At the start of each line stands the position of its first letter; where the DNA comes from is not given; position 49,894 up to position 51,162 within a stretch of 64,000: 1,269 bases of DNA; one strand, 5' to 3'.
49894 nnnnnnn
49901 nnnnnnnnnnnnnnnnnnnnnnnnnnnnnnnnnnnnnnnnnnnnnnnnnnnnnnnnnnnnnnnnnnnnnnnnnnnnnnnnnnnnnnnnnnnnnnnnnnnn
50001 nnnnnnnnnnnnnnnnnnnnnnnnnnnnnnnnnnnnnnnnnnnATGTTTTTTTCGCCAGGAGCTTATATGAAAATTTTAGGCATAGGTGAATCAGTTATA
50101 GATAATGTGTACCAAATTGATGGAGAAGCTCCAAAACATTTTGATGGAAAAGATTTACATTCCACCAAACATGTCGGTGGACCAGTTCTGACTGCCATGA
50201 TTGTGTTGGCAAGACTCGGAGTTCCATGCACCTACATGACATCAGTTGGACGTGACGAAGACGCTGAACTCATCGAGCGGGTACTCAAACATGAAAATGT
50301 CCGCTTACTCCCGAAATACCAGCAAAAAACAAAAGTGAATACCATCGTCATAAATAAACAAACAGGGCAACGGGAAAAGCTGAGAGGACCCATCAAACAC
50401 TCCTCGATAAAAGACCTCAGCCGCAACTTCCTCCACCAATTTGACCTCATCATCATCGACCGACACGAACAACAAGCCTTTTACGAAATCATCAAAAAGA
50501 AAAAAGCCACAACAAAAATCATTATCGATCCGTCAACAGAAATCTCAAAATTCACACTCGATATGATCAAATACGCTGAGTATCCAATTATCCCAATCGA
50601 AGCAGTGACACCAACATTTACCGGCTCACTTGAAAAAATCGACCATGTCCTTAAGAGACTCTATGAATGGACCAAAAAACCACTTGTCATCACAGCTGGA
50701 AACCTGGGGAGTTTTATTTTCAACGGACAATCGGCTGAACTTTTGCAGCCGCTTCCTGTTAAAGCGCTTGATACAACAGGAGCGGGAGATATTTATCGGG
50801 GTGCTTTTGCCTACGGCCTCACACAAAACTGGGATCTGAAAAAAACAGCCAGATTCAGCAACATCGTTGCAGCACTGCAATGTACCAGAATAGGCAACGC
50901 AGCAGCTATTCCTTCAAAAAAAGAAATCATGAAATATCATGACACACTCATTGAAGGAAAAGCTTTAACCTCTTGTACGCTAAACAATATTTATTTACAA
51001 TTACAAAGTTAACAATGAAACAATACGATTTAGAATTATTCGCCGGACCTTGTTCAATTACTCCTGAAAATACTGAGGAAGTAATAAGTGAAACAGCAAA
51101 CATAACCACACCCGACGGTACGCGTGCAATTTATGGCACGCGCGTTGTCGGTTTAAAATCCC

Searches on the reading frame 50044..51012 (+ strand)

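Call 49: search_protein_families(library=pfam, proteins=[window:50044-51012:+], max_evalue=0.00001)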
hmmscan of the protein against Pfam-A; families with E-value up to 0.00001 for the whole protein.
window:50044-51012:+ (322 aa): 1 family
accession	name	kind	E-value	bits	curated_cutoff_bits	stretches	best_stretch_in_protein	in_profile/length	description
PF00294.29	PfkB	-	5.1e-29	102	25.8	1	36-290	27-300/302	pfkB family carbohydrate kinase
